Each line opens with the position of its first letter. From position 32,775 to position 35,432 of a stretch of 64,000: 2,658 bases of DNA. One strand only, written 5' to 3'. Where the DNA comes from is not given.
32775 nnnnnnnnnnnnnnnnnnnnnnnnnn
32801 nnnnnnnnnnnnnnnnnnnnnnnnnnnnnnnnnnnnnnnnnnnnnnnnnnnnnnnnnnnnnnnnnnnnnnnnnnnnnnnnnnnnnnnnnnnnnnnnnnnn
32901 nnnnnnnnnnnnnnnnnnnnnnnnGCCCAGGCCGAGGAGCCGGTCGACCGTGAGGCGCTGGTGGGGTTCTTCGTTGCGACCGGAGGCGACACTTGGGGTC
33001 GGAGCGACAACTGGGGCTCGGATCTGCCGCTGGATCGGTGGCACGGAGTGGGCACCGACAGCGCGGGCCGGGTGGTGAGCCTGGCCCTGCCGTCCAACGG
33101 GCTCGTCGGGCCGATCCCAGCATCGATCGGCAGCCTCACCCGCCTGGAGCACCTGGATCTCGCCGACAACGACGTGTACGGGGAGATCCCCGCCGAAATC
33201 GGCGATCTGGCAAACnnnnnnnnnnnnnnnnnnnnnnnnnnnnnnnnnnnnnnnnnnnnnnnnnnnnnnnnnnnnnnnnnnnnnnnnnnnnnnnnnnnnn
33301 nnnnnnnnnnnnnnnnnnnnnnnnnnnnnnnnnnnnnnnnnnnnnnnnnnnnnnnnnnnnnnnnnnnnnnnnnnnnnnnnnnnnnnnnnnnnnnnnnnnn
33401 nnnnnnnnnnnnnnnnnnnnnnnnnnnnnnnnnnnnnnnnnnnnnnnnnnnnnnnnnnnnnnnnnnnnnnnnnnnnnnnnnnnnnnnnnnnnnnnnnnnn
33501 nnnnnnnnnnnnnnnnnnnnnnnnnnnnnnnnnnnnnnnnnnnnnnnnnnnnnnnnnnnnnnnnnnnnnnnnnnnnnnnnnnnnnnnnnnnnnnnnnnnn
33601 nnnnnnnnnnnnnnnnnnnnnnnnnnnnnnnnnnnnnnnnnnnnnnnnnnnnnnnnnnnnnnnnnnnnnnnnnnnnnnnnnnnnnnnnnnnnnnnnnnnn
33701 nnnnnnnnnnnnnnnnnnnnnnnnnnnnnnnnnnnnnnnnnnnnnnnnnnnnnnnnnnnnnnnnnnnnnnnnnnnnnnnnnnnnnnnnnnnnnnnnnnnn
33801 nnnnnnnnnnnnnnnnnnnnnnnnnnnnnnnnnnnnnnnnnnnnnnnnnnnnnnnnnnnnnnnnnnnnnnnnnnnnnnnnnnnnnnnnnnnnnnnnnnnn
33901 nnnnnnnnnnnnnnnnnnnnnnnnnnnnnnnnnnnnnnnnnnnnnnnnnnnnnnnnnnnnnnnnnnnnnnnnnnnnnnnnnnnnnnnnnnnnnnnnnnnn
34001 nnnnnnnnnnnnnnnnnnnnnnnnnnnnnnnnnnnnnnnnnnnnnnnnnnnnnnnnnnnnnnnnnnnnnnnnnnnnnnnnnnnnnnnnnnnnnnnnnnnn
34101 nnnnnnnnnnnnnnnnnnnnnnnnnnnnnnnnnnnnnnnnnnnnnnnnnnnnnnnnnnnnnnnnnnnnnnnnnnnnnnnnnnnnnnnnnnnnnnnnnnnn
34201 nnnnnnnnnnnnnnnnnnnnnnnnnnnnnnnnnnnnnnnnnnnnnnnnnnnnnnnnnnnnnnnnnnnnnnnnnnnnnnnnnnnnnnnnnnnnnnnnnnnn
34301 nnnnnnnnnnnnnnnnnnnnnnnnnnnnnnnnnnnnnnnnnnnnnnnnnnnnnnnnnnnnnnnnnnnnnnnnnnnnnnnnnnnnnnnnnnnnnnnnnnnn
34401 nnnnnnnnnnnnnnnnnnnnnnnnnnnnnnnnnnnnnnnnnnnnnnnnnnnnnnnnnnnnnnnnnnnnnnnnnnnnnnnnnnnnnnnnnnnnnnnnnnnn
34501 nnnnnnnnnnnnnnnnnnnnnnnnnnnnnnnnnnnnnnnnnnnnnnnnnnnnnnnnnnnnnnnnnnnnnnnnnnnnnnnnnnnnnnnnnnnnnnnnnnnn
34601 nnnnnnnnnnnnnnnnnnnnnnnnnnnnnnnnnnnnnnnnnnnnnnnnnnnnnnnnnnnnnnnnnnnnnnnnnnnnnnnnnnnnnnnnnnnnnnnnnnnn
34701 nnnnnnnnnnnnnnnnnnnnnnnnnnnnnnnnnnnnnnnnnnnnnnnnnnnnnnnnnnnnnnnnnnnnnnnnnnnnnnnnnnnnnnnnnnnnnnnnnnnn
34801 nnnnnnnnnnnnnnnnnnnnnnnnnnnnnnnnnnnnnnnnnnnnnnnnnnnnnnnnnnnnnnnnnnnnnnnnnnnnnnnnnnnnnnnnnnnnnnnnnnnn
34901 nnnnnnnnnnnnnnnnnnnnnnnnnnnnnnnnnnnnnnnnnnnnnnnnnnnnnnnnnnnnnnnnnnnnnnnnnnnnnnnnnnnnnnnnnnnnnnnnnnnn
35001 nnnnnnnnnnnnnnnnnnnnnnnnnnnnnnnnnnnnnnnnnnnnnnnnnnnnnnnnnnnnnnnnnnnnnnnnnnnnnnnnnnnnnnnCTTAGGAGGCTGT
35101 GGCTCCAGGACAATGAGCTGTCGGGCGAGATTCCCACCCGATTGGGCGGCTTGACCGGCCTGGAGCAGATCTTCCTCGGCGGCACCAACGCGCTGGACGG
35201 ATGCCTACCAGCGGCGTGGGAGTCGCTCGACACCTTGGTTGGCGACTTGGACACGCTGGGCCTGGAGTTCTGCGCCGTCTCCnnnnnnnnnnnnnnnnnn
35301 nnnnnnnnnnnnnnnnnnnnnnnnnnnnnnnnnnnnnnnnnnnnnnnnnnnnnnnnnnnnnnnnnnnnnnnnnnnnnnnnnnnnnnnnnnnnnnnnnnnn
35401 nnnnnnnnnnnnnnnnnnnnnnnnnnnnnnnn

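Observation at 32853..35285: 810-aa secreted protein made of 29 uninterrupted plant-type (24-residue) LRRs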

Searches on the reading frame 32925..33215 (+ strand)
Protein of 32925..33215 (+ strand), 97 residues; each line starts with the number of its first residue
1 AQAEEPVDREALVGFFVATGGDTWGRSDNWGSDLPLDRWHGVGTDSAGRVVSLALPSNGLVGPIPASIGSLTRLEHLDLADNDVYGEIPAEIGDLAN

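Call 83: search_solved_structures(query=window:32925-33215:+, max_evalue=0.001, show_alignments=3)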
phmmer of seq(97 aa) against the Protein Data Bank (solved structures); distinct sequences matched with E-value up to 0.001: 104 (the best 60 are shown).
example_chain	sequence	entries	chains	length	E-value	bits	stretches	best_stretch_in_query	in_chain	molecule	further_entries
6s6q_A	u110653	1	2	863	7.4e-82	273.9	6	53-95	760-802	LRR receptor-like serine/threonine-protein kinase GSO1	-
4mn8_A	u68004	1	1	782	5.5e-76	255.1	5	8-95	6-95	LRR receptor-like serine/threonine-protein kinase FLS2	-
4mna_A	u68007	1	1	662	3e-66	223.8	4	8-95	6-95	LRR receptor-like serine/threonine-protein kinase FLS2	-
8wef_A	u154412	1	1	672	2.8e-65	220.7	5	48-95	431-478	MALE DISCOVERER 1-INTERACTING RECEPTOR-LIKE KINASE 2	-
8weg_A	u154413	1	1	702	4.8e-65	219.9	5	48-95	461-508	MALE DISCOVERER 1-INTERACTING RECEPTOR-LIKE KINASE 2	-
8weh_A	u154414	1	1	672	6.1e-65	219.6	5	48-95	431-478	MALE DISCOVERER 1-INTERACTING RECEPTOR-LIKE KINASE 2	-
8wei_A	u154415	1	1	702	9.7e-65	218.9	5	48-95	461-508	MALE DISCOVERER 1-INTERACTING RECEPTOR-LIKE KINASE 2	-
8yaa_A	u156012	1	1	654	1e-60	206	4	49-97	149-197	MDIS1-interacting receptor like kinase 2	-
8wec_A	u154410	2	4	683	1.2e-60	205.8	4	49-97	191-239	MDIS1-interacting receptor like kinase 2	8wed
8web_A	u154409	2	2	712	2.4e-60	204.8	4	49-97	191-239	MDIS1-interacting receptor like kinase 2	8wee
5hyx_B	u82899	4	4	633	8.1e-57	193.5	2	49-93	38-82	Probable LRR receptor-like serine/threonine-protein kinase At4g26540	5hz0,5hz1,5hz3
5gr8_A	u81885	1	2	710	2.5e-54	185.5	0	53-92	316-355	Leucine-rich repeat receptor-like protein kinase PEPR1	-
5xjo_A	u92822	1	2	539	4.3e-52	178.3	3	36-96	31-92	LRR receptor-like serine/threonine-protein kinase ERL1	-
5xkj_A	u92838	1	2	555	6.4e-52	177.7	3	33-96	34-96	LRR receptor-like serine/threonine-protein kinase ERL1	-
5xjx_K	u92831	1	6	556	6.6e-52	177.7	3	33-96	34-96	LRR receptor-like serine/threonine-protein kinase ERL1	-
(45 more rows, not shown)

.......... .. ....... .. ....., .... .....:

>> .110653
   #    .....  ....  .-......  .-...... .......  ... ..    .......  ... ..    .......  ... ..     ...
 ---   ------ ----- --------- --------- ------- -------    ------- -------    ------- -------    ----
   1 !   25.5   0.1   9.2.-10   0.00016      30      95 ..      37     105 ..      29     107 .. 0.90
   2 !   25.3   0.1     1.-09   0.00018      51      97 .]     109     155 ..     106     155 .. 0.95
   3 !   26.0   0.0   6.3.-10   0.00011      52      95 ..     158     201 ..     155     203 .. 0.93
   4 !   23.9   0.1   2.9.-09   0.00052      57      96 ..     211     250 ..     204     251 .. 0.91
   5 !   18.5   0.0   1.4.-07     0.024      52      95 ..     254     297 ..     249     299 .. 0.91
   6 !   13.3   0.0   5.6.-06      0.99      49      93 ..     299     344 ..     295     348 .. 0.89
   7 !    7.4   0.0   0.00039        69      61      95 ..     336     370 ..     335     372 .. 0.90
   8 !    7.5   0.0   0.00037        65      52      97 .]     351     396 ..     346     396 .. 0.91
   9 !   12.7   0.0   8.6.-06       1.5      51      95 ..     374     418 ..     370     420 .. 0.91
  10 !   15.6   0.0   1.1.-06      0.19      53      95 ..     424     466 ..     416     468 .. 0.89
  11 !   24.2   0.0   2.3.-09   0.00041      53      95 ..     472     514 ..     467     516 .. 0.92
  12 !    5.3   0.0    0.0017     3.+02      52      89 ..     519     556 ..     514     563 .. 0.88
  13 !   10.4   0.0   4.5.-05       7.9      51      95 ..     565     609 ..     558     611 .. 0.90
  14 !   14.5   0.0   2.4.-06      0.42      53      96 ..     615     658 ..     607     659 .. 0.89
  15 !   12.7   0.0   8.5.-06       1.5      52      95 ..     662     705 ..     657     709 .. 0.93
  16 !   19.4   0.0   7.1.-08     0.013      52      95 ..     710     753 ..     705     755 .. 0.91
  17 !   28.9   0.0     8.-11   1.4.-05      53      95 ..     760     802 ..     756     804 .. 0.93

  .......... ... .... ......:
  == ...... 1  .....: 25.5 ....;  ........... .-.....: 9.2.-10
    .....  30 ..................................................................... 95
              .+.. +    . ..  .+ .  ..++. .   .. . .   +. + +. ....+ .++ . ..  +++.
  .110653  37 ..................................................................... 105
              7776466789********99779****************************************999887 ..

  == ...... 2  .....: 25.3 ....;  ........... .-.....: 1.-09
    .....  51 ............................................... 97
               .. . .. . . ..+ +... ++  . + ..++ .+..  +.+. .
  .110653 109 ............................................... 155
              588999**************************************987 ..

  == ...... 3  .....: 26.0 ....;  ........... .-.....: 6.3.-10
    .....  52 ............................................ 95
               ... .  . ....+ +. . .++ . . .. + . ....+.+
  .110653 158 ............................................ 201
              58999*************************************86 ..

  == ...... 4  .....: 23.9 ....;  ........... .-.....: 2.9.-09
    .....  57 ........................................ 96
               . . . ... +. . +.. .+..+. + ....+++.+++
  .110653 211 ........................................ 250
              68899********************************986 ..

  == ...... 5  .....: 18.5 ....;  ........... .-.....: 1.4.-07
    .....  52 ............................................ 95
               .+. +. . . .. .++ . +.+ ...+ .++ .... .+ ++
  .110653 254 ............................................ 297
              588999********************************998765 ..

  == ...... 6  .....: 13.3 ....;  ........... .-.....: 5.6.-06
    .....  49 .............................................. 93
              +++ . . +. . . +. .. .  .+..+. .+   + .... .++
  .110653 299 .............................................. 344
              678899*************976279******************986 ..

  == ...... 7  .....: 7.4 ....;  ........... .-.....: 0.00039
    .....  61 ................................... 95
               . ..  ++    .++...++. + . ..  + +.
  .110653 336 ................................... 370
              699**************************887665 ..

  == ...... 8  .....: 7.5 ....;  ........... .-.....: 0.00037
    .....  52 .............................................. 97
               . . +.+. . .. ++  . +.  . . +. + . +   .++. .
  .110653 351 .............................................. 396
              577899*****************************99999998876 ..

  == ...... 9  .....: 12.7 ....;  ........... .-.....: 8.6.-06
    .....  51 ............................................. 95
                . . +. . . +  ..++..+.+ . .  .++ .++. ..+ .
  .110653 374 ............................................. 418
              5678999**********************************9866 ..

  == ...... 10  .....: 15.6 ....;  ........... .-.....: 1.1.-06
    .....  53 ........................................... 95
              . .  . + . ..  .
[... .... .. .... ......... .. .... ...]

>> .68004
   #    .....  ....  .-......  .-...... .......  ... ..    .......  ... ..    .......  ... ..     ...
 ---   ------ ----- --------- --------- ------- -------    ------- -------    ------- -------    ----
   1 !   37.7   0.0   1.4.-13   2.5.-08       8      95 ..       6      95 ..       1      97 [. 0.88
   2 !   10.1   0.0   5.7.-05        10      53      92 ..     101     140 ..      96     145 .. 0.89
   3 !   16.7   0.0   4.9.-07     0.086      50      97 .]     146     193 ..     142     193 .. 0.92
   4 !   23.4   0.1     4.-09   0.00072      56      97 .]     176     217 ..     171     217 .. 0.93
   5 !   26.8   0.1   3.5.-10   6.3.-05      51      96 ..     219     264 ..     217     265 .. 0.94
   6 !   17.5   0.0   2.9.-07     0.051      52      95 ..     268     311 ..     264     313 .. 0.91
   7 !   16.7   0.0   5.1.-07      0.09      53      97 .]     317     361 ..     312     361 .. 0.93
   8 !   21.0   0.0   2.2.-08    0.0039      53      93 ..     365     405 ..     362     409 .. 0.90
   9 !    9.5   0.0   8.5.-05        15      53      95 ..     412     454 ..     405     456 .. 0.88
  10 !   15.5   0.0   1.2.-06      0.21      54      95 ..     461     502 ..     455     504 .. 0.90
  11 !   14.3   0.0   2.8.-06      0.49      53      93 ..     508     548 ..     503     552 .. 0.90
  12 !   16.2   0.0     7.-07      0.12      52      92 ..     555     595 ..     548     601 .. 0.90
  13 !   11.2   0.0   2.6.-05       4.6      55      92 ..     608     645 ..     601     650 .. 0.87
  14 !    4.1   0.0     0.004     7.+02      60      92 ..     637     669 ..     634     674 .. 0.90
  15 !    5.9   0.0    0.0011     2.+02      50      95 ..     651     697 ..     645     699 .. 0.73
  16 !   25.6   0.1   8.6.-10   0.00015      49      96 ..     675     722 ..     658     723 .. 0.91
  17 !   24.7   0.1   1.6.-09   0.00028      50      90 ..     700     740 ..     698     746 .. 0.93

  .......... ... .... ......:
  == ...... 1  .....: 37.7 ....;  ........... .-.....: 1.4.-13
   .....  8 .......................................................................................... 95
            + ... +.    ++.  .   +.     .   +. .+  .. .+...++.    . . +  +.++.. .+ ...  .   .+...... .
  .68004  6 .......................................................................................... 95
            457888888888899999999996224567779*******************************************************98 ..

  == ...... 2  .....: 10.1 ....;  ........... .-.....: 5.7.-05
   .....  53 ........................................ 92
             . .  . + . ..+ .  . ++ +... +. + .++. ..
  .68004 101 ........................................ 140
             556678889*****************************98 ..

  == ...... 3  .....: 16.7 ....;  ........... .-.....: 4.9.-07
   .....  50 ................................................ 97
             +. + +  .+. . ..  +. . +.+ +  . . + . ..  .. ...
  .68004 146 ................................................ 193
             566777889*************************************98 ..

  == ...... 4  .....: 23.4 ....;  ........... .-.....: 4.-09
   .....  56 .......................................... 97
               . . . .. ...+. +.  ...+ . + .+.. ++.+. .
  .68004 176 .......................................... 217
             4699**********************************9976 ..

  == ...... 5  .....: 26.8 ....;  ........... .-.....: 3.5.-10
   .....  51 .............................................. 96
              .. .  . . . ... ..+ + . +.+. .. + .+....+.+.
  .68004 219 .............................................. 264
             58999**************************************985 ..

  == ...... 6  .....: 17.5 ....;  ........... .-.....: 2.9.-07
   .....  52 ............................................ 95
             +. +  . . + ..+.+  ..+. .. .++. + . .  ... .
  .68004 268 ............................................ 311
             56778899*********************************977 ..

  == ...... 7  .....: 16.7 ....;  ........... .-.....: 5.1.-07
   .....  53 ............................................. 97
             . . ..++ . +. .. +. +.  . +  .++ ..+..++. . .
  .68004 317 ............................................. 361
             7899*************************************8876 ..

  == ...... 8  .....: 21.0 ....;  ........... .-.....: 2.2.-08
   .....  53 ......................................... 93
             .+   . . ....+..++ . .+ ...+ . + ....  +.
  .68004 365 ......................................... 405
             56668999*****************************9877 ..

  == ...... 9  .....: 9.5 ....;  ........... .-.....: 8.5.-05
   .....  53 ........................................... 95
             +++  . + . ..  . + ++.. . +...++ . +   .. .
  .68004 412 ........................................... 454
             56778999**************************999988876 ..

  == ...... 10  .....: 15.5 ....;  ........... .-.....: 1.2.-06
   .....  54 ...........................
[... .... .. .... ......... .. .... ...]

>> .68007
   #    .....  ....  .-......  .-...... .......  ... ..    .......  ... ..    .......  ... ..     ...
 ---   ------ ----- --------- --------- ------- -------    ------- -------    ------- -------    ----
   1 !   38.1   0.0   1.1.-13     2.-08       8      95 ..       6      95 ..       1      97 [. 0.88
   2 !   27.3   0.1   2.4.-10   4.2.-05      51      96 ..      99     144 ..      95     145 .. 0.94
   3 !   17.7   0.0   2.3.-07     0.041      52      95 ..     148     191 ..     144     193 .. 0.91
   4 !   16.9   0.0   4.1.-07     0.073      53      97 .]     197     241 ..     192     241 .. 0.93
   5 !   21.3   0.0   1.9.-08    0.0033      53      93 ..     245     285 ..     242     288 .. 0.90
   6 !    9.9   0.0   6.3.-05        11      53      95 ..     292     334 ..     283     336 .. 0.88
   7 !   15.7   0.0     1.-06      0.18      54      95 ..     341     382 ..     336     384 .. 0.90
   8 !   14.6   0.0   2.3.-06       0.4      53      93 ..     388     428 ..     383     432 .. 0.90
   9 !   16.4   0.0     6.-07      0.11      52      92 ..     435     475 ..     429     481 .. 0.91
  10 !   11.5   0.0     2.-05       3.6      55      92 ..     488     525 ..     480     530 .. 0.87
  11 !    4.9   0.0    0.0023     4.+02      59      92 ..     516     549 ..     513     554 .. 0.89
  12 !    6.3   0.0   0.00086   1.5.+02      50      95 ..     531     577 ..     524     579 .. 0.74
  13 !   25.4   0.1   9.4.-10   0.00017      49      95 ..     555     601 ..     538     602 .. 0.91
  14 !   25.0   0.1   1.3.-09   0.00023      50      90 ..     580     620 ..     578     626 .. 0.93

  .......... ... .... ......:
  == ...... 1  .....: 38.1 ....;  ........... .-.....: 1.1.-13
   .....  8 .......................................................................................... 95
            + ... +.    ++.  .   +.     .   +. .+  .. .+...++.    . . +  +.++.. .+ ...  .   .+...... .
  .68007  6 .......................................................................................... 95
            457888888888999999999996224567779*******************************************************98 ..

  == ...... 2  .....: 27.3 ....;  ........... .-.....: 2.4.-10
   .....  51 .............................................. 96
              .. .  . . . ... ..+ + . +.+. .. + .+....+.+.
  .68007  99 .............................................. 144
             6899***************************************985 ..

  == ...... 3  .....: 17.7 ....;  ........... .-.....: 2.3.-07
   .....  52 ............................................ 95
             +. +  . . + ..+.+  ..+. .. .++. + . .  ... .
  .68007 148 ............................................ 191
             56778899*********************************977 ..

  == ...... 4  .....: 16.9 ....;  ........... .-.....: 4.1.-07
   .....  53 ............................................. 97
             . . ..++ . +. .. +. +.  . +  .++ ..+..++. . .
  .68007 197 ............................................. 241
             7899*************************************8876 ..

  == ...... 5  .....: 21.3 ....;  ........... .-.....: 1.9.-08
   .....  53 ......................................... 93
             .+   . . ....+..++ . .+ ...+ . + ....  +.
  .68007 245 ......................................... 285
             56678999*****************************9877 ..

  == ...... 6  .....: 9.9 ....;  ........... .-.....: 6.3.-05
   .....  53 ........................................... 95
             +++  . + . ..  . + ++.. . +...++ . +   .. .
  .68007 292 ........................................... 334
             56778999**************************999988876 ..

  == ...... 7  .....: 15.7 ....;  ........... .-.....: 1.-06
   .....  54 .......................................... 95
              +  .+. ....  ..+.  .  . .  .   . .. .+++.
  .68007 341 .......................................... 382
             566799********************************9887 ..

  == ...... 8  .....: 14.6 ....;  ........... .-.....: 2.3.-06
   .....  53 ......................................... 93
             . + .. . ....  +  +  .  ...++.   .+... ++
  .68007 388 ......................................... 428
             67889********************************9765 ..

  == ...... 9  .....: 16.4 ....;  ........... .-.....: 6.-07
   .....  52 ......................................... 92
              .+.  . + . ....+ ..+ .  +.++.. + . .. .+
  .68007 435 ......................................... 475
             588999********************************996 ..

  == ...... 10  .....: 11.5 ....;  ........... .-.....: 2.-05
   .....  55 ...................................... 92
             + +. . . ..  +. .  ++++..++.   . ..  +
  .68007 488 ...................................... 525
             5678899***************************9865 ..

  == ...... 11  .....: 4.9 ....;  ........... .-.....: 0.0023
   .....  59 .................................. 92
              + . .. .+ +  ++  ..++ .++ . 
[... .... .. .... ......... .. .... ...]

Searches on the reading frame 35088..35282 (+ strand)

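Call 36: search_protein_families(library=pfam, proteins=[window:35088-35282:+], max_evalue=10)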
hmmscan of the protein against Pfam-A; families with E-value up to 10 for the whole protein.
seq(65 aa): 2 families
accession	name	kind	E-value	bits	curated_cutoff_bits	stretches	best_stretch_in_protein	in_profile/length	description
PF12799.13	LRR_4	-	7.8e-05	23.2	27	1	1-36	3-36/44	Leucine Rich repeats (2 copies)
PF00560.39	LRR_1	-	0.0023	18.1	20.6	1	1-22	2-23/23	Leucine Rich Repeat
